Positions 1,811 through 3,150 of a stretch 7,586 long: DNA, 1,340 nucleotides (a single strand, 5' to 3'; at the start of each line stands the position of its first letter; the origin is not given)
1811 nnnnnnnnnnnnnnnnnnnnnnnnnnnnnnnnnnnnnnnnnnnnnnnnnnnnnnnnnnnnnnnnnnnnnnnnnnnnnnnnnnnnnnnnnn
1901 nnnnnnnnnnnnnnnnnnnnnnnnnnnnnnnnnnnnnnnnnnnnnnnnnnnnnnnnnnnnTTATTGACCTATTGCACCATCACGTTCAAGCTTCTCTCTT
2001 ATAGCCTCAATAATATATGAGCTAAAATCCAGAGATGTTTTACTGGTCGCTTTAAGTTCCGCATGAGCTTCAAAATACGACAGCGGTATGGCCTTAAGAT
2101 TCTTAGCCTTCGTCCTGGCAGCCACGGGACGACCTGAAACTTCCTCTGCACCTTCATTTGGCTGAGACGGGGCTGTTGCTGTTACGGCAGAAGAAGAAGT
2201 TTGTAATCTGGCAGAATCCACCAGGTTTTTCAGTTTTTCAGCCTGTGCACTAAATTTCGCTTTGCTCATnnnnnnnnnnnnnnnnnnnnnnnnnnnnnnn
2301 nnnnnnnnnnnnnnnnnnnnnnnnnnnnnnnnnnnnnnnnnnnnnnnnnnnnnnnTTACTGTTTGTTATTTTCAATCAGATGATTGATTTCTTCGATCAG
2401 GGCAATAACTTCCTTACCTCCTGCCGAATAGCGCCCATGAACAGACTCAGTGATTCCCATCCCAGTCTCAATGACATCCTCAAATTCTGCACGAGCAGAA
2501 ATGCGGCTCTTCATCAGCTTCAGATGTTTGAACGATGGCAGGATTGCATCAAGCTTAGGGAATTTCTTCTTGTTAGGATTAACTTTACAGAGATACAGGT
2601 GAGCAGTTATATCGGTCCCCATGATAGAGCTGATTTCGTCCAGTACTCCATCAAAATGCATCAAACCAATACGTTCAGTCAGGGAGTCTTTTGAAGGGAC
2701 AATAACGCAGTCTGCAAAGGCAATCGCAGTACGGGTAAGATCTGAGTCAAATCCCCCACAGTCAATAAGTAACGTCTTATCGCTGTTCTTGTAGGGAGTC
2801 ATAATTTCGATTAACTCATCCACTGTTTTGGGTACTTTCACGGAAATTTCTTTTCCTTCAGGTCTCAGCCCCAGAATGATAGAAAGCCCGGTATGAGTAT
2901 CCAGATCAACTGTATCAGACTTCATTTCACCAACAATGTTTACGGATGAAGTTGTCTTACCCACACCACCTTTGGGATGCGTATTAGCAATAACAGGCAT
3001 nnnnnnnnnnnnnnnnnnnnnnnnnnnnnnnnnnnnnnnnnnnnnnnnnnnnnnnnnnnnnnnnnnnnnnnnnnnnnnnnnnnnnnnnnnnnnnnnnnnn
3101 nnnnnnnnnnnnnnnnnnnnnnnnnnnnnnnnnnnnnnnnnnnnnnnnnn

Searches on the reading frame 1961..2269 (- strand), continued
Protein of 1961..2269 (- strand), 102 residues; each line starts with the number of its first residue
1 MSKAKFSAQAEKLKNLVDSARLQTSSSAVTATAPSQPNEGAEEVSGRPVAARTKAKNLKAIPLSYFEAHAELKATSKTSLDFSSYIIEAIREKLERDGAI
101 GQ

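Call 63: get_annotated_region(hit=H104, flank=9000)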
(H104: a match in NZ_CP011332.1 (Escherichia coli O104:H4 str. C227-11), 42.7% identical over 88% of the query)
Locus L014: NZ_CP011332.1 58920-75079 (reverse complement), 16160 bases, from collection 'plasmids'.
description: Escherichia coli O104:H4 str. C227-11 isolate 368 shch plasmid unnamed, complete sequence
organism: Escherichia coli O104:H4 str. C227-11 (NCBI taxid 1048254)
taxonomy: Bacteria; Pseudomonadota; Gammaproteobacteria; Enterobacterales; Enterobacteriaceae; Escherichia; Escherichia coli; Escherichia coli O104:H4 str. C227-11
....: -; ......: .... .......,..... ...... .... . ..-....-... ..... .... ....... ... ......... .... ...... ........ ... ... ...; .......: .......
typing (MOB-suite, as given by PLSDB): mobilizable; replicon IncFIB,IncFII,rep_cluster_2232; relaxase MOBF,MOBP
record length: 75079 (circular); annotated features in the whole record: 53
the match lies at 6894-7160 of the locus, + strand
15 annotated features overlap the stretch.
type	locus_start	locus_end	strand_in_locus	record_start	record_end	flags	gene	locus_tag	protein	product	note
CDS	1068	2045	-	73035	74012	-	-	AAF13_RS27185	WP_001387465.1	RepB family plasmid replication initiator protein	GO:0006270 - DNA replication initiation [Evidence IEA]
CDS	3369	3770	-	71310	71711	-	-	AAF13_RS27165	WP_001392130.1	type II toxin-antitoxin system VapC family toxin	-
CDS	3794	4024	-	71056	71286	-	vapB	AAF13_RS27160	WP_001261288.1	type II toxin-antitoxin system VapB family antitoxin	-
CDS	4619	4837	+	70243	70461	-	ccdA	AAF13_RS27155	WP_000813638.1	type II toxin-antitoxin system antitoxin CcdA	-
CDS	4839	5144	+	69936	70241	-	ccdB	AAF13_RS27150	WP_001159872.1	type II toxin-antitoxin system toxin CcdB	-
CDS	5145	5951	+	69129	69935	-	-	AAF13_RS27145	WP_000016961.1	site-specific integrase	GO:0015074 - DNA integration [Evidence IEA]; GO:0006310 - DNA recombination [Evidence IEA]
CDS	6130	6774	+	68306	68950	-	-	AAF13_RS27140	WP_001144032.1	ParA family protein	-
CDS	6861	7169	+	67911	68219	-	-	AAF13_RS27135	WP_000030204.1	molecular chaperone GroEL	-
CDS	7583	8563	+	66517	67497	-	-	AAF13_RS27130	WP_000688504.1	plasmid segregation protein ParM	GO:0030541 - plasmid partitioning [Evidence IEA]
CDS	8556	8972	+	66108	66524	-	-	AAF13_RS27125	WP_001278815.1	plasmid partitioning/stability family protein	-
CDS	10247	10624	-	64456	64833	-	umuD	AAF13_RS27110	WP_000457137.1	translesion error-prone DNA polymerase V autoproteolytic subunit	-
CDS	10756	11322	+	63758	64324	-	-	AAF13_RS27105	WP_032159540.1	recombinase family protein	GO:0006310 - DNA recombination [Evidence IEA]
predicted_resistance_gene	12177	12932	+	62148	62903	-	aggD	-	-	aggregative adherence fimbria I chaperone AggD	predicted by amrfinderplus; class ; identity 99.21%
predicted_resistance_gene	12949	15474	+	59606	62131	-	aggC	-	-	aggregative adherence fimbria I usher protein AggC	predicted by amrfinderplus; class ; identity 99.64%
predicted_resistance_gene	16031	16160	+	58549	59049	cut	aggA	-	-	aggregative adherence fimbria I major subunit AggA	predicted by amrfinderplus; class ; identity 100.0%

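Call 74: get_annotated_region(hit=H72, flank=2000)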
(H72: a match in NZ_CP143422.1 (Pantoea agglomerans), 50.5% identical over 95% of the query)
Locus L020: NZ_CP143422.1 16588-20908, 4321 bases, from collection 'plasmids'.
description: Pantoea agglomerans strain CFBP13600 plasmid punamed4, complete sequence
organism: Pantoea agglomerans (NCBI taxid 549)
taxonomy: Bacteria; Pseudomonadota; Gammaproteobacteria; Enterobacterales; Erwiniaceae; Pantoea; Pantoea agglomerans
host: -; source: Phaseolus vulgaris,cell culture,Seed,Seed; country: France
typing (MOB-suite, as given by PLSDB): mobilizable; relaxase MOBP
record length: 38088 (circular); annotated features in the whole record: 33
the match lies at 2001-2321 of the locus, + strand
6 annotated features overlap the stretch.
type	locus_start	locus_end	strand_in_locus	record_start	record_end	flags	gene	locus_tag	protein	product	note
CDS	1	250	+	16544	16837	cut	-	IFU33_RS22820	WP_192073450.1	hypothetical protein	-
CDS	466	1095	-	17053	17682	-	-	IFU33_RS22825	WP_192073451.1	DUF2726 domain-containing protein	-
CDS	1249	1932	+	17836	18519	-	-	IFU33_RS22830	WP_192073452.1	ParA family protein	-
CDS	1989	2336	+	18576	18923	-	-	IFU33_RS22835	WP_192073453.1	molecular chaperone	-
CDS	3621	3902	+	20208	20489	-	-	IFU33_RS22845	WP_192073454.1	type II toxin-antitoxin system RelE/ParE family toxin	-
CDS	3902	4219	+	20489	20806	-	-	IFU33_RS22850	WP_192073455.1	HigA family addiction module antitoxin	-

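Call 75: get_annotated_region(hit=H107, flank=2000)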
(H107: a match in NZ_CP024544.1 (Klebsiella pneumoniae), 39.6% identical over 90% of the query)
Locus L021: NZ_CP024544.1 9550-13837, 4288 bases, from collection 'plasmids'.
description: Klebsiella pneumoniae strain INF042 isolate INF042 plasmid unnamed2, complete sequence
organism: Klebsiella pneumoniae (NCBI taxid 573)
taxonomy: Bacteria; Pseudomonadota; Gammaproteobacteria; Enterobacterales; Enterobacteriaceae; Klebsiella; Klebsiella pneumoniae
host: -; source: Homo sapiens,urine; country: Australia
typing (MOB-suite, as given by PLSDB): conjugative; replicon IncFII; relaxase MOBF; mating-pair formation MPF_F
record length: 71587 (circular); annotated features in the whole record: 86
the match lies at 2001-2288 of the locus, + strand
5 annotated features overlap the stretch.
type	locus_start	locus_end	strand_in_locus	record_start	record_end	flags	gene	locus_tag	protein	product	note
CDS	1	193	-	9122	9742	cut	-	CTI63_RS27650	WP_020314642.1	recombinase family protein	-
CDS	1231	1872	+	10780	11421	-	-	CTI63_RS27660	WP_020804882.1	ParA family protein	-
CDS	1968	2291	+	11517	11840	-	-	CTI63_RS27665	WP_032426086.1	hypothetical protein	-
CDS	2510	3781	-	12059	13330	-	-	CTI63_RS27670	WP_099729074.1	Y-family DNA polymerase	-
CDS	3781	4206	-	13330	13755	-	umuD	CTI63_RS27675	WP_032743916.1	translesion error-prone DNA polymerase V autoproteolytic subunit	-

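Call 76: get_annotated_region(hit=H109, flank=2000)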
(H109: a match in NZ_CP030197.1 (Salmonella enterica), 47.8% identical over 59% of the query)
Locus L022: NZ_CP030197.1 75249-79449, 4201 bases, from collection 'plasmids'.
description: Salmonella enterica strain SA20051401 plasmid pSA20051401.1, complete sequence
organism: Salmonella enterica (NCBI taxid 28901)
taxonomy: Bacteria; Pseudomonadota; Gammaproteobacteria; Enterobacterales; Enterobacteriaceae; Salmonella; Salmonella enterica
host: -; source: -; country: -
typing (MOB-suite, as given by PLSDB): conjugative; replicon IncFIA,IncFII,rep_cluster_2165; relaxase MOBF; mating-pair formation MPF_F
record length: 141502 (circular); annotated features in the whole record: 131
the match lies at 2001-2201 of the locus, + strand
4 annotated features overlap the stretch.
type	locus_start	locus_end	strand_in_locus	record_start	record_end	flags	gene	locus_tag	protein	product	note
CDS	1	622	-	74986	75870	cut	-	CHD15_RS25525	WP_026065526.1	RepB family plasmid replication initiator protein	GO:0006270 - DNA replication initiation [Evidence IEA]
CDS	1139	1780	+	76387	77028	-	-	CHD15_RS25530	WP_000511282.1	ParA family protein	-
CDS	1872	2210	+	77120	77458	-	-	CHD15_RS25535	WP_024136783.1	hypothetical protein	-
CDS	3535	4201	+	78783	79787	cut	-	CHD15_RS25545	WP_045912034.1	tyrosine-type recombinase/integrase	GO:0015074 - DNA integration [Evidence IEA]; GO:0006310 - DNA recombination [Evidence IEA]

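Call 86: search_protein_families(proteins=[window:1961-2269:-], library=phrogs, max_evalue=0.01)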
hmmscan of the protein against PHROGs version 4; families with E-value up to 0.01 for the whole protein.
window:1961-2269:- (102 aa): 1 family
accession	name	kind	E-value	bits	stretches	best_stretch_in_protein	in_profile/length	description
phrog_19714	-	unknown function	3.2e-17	63.9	1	43-98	19-74/75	-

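Call 92: search_protein_representatives(alignment_id=A1)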
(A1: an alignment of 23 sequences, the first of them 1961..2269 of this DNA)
Query: 23 sequences, 100 profile positions. Proteins with E-value up to 0.001 (for the whole library): 76; up to 1e-10: 45; up to 1e-30: 1. The best 76 are listed.
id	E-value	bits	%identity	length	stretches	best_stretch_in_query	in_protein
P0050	3.6e-38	146.2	-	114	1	1-99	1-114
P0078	5.9e-30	119.8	-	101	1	2-98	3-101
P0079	2.9e-29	117.6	-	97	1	2-98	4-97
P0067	1.3e-26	109.2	-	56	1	45-100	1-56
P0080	9.2e-26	106.4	-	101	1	2-99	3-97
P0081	1.3e-22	96.3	-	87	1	36-98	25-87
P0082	8.8e-22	93.6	-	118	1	14-98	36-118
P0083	3.0e-18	82.3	-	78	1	33-97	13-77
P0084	7.6e-18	81.0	-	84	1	35-97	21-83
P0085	1.0e-17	80.6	-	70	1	46-97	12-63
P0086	1.8e-17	79.8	-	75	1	39-98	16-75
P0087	3.9e-17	78.7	-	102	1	11-99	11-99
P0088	4.0e-17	78.7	-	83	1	36-98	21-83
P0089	5.0e-17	78.4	-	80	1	37-98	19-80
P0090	6.9e-17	77.9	-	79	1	35-98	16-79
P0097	2.0e-15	73.2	-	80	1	37-98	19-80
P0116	1.8e-11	60.5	-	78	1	33-98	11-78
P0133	1.2e-05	41.8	-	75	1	40-96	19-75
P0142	3.1e-04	37.3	-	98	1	22-96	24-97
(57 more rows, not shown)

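Call 95: search_solved_structures(query=A3, max_evalue=10, show_alignments=3)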
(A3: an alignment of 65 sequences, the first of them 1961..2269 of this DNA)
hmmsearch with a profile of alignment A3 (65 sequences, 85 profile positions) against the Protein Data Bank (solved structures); distinct sequences matched with E-value up to 10: 0.

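Call 96: profile_search(alignment_id=A3)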
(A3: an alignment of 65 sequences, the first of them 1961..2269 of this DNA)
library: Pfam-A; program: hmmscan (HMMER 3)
A. the first sequence (102 residues): domains with independent E <= 10: 1; with E <= 0.001: 0
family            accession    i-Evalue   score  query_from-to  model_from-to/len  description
DUF3950           PF13132.12       0.17    12.3      76-94         11-29/30  Domain of unknown function (DUF3950)
B. every sequence of the alignment scanned on its own (65 sequences): families by number of members that match
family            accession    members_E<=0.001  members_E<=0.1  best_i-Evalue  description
DUF3950           PF13132.12                 0               3        1.5e-02  Domain of unknown function (DUF3950)
DUF6290           PF19807.5                  0               2        3.4e-02  Family of unknown function (DUF6290)
NikA-like         PF21983.2                  0               1        1.2e-03  Mobilization protein NikA
Mcp40H-20_sensor  PF21563.3                  0               1        1.4e-02  Methyl-accepting chemotaxis sensory transducer, class 40H, sensor
DUF6312           PF19831.4                  0               1        1.5e-02  Family of unknown function (DUF6312)
DUF7913           PF25500.1                  0               1        2.6e-02  Domain of unknown function (DUF7913)
CD36              PF01130.27                 0               1        2.8e-02  CD36 family
Adeno_IVa2        PF02456.21                 0               1        3.1e-02  Adenovirus IVa2 protein
LepB_N            PF18640.6                  0               1        3.9e-02  LepB N-terminal domain
DUF6702           PF20420.3                  0               1        4.2e-02  Domain of unknown function (DUF6702)
Bac_RepA_C        PF18008.6                  0               1        4.5e-02  Replication initiator protein A C-terminal domain
Aida_N            PF08910.15                 0               1        4.9e-02  Aida N-terminus
Nipped-B_C        PF12830.13                 0               1        5.4e-02  Sister chromatid cohesion C-terminus
HicB              PF05534.18                 0               1        7.1e-02  HicB family
DUF327            PF03885.18                 0               1        7.9e-02  Protein of unknown function (DUF327)
LOH1CR12          PF10158.14                 0               1        8.0e-02  Tumour suppressor protein
LCIB_C_CA         PF18599.6                  0               1        8.3e-02  Limiting CO2-inducible proteins B/C beta carbonyic anhydrases
Spo16_N           PF19225.6                  0               1        9.9e-02  Spo16 protein, N-terminal
RHH_1             PF01402.27                 0               1        1.0e-01  Ribbon-helix-helix protein, copG family
PBP-Tp47_a        PF14889.11                 0               1        1.0e-01  Penicillin-binding protein Tp47 domain a

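Call 97: find_encoding_contigs(protein=P0097, flank=1500, max_places=1)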
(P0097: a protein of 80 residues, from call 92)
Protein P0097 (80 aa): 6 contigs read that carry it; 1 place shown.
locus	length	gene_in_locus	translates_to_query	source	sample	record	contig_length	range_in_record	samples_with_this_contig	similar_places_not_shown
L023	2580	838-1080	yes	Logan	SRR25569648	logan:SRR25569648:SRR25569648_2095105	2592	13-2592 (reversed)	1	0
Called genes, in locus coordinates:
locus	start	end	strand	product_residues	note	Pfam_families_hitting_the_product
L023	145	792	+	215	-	PF01656:CbiA, PF09140:MipZ (faint), PF13614:AAA_31 (weak)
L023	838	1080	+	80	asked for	-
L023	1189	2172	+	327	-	-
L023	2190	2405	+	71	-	-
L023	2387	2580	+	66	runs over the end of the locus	-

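Call 98: find_encoding_contigs(protein=P0116, flank=1500, max_places=1)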
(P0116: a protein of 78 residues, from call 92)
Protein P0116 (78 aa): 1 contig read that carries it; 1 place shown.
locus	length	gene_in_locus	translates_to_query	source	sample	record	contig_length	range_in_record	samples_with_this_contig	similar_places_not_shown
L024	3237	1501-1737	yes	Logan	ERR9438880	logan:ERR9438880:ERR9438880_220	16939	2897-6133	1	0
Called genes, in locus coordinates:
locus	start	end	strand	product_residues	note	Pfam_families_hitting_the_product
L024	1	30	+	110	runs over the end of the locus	-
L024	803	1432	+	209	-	PF09140:MipZ (faint)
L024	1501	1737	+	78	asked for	-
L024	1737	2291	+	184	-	-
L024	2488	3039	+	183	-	-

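Call 99: find_encoding_contigs(protein=P0133, flank=1500, max_places=1)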
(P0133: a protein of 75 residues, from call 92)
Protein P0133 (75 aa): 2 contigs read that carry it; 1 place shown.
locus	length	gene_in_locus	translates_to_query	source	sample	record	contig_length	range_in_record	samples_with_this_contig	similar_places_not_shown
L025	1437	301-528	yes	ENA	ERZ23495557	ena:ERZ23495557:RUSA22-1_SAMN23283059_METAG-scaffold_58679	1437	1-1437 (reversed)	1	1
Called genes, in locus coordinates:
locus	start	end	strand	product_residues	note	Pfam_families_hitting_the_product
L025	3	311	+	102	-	?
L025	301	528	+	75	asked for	-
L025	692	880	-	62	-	-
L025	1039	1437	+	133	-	?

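Call 100: find_encoding_contigs(protein=P0142, flank=1500, max_places=1)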
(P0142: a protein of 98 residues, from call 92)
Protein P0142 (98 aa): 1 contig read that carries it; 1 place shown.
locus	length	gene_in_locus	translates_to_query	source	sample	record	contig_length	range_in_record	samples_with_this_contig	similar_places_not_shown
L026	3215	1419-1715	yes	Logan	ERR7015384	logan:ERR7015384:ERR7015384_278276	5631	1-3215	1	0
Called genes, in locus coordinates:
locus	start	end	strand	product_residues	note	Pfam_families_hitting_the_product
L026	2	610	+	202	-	?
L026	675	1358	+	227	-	PF01656:CbiA, PF07015:VirC1, PF09140:MipZ (faint), PF13614:AAA_31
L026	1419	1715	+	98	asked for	-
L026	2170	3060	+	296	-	PF00929:RNase_T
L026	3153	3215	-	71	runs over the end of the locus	-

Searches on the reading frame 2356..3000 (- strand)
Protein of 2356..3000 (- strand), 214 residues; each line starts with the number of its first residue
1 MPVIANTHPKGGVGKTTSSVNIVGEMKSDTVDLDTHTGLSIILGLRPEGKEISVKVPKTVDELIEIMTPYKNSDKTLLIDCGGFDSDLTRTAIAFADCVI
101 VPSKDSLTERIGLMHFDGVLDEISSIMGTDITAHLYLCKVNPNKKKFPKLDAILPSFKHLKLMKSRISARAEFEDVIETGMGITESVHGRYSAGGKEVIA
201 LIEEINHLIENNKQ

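Call 13: profile_search(protein=window:2356-3000:-)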
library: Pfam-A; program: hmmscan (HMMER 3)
A. the first sequence (214 residues): domains with independent E <= 10: 4; with E <= 0.001: 2
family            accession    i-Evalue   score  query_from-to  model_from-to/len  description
MipZ              PF09140.17    0.00014    21.7      50-108        76-134/262  ATPase MipZ
AAA_31            PF13614.12    0.00019    21.9       2-47          2-52/177  AAA domain
CbiA              PF01656.29     0.0011    19.3       4-125         1-54/125  CobQ/CobB/MinD/ParA nucleotide binding domain
AAA_31            PF13614.12        0.1    13.0      63-123       107-167/177  AAA domain

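Call 33: search_protein_families(proteins=[window:2356-3000:-], library=ncbifam, max_evalue=0.1)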
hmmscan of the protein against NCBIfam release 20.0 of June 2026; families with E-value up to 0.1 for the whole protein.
window:2356-3000:- (214 aa): 7 families
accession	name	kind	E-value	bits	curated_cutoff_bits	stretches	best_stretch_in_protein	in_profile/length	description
NF041546.1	ParA_partition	equivalog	1.6e-14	53.9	180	1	3-203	1-202/203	ParA family partition ATPase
TIGR03371.1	cellulose_yhjQ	equivalog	0.0029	17.1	157.85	0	73-102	114-143/246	cellulose biosynthesis protein BcsQ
NF010443.0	PRK13869.1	subfamily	0.0072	15.2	446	1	3-49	123-174/405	plasmid-partitioning protein RepA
TIGR01968.1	minD_bact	equivalog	0.014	14.7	212.9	1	3-44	3-50/261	septum site-determining protein MinD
TIGR03453.1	partition_RepA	equivalog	0.014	14.3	348.45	1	3-48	106-156/387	plasmid partitioning protein RepA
NF010423.0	PRK13849.1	equivalog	0.084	12.2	313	0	3-29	3-29/231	conjugal transfer ATPase VirC1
NF008079.0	PRK10818.1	equivalog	0.085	12.2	508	0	3-35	4-39/270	septum site-determining protein MinD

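Call 36: search_solved_structures(query=window:2356-3000:-, max_evalue=0.001)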
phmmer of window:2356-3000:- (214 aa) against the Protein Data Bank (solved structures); distinct sequences matched with E-value up to 0.001: 1.
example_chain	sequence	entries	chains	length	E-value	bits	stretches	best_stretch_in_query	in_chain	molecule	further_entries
7dut_A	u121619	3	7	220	0.00084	22.3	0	7-54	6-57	SOJ protein (Soj)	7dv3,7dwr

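Call 86: search_protein_families(proteins=[window:2356-3000:-], library=phrogs, max_evalue=0.01)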
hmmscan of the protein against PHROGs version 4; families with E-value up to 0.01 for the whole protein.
window:2356-3000:- (214 aa): 1 family
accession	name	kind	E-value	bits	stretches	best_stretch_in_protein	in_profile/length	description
phrog_164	-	DNA, RNA and nucleotide metabolism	9.4e-23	82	1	1-212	224-476/500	ParA-like partition protein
